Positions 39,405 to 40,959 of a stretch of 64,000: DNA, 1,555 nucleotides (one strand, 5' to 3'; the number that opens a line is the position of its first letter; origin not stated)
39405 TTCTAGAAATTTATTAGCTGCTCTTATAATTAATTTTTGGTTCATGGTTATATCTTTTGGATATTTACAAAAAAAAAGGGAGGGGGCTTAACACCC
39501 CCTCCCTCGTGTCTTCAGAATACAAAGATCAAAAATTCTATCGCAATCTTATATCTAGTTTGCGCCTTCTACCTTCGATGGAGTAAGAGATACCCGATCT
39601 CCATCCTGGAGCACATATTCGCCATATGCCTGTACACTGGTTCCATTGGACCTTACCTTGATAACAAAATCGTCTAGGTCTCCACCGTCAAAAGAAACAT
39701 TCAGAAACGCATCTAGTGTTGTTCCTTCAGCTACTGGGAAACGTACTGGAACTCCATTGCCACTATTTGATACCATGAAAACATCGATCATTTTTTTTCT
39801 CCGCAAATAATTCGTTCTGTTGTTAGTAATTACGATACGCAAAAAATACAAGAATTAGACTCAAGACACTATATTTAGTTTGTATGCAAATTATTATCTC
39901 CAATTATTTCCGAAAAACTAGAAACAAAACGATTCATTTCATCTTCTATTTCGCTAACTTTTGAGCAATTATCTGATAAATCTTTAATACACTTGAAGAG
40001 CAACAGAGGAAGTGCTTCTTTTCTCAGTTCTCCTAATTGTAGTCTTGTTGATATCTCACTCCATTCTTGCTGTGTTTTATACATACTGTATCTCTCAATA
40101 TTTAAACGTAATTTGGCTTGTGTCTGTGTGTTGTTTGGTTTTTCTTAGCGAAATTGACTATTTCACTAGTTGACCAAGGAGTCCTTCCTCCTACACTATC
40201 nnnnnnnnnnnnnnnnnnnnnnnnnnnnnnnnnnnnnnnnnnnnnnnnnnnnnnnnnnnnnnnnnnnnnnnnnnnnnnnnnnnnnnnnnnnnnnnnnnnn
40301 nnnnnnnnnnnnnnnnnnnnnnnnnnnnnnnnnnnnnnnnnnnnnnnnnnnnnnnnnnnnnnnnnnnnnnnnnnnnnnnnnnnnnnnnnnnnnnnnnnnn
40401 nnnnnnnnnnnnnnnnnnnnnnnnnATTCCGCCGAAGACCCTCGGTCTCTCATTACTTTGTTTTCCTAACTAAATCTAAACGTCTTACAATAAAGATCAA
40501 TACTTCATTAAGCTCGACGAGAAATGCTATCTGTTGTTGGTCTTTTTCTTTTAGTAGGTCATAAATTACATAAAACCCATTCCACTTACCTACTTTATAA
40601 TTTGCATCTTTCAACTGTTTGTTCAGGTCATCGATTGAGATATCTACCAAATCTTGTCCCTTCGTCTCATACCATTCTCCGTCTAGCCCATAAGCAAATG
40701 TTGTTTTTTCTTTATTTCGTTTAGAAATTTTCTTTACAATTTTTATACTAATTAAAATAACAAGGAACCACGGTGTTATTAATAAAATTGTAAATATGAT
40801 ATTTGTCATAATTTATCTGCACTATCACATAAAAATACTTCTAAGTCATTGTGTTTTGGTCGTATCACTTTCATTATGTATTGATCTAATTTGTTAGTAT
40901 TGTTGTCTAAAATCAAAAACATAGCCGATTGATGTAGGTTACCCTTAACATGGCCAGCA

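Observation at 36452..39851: Virus-encoded ubiquitin-like conjugation cascade: Ubl, E2, JAB, E1 and a zinc ribbon in one coupled operon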

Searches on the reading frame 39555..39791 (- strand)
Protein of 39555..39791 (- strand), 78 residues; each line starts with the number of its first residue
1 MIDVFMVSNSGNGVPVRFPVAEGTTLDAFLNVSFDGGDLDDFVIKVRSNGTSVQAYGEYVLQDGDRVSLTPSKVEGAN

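Call 3: search_protein_families(library=pfam, proteins=[window:39555-39791:-], max_evalue=1)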
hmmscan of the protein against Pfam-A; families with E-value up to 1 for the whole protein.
window:39555-39791:- (78 aa): 2 families
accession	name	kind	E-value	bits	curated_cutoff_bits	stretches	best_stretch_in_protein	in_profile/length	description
PF20606.3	DUF6799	-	0.03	14.5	26.8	1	48-70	30-52/63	Domain of unknown function (DUF6799)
PF02597.26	ThiS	-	0.09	13.8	22.5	1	20-69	18-69/76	ThiS family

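Call 4: search_protein_families(library=padloc, proteins=[window:39555-39791:-], max_evalue=1)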
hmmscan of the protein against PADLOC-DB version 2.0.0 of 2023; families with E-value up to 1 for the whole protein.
window:39555-39791:- (78 aa): 0 families

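Call 5: search_protein_families(library=phrogs, proteins=[window:39555-39791:-], max_evalue=0.1)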
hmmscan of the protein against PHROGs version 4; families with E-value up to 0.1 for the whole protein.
window:39555-39791:- (78 aa): 0 families

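Call 22: search_protein_families(library=ncbifam, proteins=[window:39555-39791:-], max_evalue=1)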
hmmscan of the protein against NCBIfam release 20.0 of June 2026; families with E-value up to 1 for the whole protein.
window:39555-39791:- (78 aa): 1 family
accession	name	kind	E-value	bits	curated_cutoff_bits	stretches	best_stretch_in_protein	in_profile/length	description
NF007042.0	PRK09496.3-5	equivalog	0.011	14.5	467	1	3-69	143-209/466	Trk system potassium transporter TrkA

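Call 67: search_solved_structures(query=A7, max_evalue=10, show_alignments=3)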
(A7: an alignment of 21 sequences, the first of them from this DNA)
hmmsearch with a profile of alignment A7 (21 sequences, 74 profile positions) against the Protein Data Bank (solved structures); distinct sequences matched with E-value up to 10: 4.
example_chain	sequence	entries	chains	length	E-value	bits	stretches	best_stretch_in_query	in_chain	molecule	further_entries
2q5w_D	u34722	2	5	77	0.42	14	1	19-66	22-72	Molybdopterin converting factor, subunit 1 | Molybdopterin synthase small subunit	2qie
8ub3_A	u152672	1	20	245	0.63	13.4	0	23-62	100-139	DpHF7 filament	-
28jw_d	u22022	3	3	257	0.98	12.8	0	12-46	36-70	Small ribosomal subunit protein uS4c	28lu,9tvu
2hj1_A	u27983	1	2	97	1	12.7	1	16-64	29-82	Hypothetical protein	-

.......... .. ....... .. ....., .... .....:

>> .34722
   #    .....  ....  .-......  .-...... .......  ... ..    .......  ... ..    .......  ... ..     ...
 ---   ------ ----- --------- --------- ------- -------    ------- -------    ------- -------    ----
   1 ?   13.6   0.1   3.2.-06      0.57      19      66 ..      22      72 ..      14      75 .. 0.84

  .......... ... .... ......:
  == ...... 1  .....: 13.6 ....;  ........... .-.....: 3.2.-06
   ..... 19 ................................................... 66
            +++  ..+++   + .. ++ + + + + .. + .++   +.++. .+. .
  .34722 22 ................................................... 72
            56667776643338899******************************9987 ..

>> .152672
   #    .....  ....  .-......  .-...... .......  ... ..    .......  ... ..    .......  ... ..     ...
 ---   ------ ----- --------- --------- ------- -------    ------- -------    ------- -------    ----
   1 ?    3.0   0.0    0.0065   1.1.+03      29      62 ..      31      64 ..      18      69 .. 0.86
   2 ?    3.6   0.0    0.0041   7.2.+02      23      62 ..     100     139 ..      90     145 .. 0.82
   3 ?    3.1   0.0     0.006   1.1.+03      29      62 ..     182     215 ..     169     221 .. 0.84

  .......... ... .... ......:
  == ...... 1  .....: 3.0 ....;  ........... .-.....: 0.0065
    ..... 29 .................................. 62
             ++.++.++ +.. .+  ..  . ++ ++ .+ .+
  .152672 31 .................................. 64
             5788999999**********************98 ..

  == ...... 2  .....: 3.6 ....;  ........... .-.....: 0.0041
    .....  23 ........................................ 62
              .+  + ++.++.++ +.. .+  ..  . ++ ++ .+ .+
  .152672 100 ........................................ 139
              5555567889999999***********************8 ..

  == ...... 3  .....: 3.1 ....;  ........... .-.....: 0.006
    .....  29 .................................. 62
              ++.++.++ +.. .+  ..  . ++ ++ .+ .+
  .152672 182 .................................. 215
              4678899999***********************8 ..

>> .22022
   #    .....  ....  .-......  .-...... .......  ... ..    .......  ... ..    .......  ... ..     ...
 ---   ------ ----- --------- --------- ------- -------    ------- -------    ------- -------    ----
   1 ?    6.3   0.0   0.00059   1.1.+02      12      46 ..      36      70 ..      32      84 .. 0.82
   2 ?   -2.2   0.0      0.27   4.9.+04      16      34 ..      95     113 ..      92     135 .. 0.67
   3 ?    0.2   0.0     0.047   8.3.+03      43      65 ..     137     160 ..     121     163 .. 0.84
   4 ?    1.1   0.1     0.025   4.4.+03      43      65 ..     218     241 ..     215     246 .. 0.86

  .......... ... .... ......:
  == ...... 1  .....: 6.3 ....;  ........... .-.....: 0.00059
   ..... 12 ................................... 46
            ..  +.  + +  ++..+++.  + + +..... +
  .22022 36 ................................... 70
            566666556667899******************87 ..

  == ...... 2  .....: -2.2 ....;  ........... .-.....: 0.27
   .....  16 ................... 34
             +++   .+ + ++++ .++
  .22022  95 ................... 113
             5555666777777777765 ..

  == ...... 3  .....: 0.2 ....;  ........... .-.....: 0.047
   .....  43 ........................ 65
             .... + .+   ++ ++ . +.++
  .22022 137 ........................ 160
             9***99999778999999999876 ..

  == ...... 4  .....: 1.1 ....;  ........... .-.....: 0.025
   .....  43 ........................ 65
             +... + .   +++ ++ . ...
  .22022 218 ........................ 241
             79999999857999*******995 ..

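Call 68: search_protein_families(library=pfam, alignment_id=A7, max_evalue=1)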
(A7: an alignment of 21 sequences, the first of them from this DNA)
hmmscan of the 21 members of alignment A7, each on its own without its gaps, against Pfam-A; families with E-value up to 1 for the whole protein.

A. member 1, seq(78 aa): 2 families
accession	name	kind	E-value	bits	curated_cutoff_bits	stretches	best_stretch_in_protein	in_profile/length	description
PF20606.3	DUF6799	-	0.03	14.5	26.8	1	48-70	30-52/63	Domain of unknown function (DUF6799)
PF02597.26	ThiS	-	0.09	13.8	22.5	1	20-69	18-69/76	ThiS family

B. families by the number of members that match (of 21 scanned): 9 families
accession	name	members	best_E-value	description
PF02597.26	ThiS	19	1.1e-05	ThiS family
PF14453.12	ThiS-like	10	0.0098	ThiS-like ubiquitin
PF02824.27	TGS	9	0.0063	TGS domain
PF14451.12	Ub-Mut7C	7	0.0031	Mut7-C ubiquitin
PF20606.3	DUF6799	1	0.03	Domain of unknown function (DUF6799)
PF13480.13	Acetyltransf_6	1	0.063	Acetyltransferase (GNAT) domain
PF21965.2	SAMP2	1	0.11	Small archaeal modifier protein 2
PF03658.20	Ub-RnfH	1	0.18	RnfH family Ubiquitin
PF01479.30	S4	1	0.18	S4 domain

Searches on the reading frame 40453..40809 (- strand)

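Call 80: search_protein_families(library=pfam, proteins=[window:40453-40809:-], max_evalue=0.01)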
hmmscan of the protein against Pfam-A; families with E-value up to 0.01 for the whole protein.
window:40453-40809:- (118 aa): 1 family
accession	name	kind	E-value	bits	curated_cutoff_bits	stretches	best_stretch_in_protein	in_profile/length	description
PF15086.11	UPF0542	-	0.0063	16.8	27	0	7-35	23-52/68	Uncharacterised protein family UPF0542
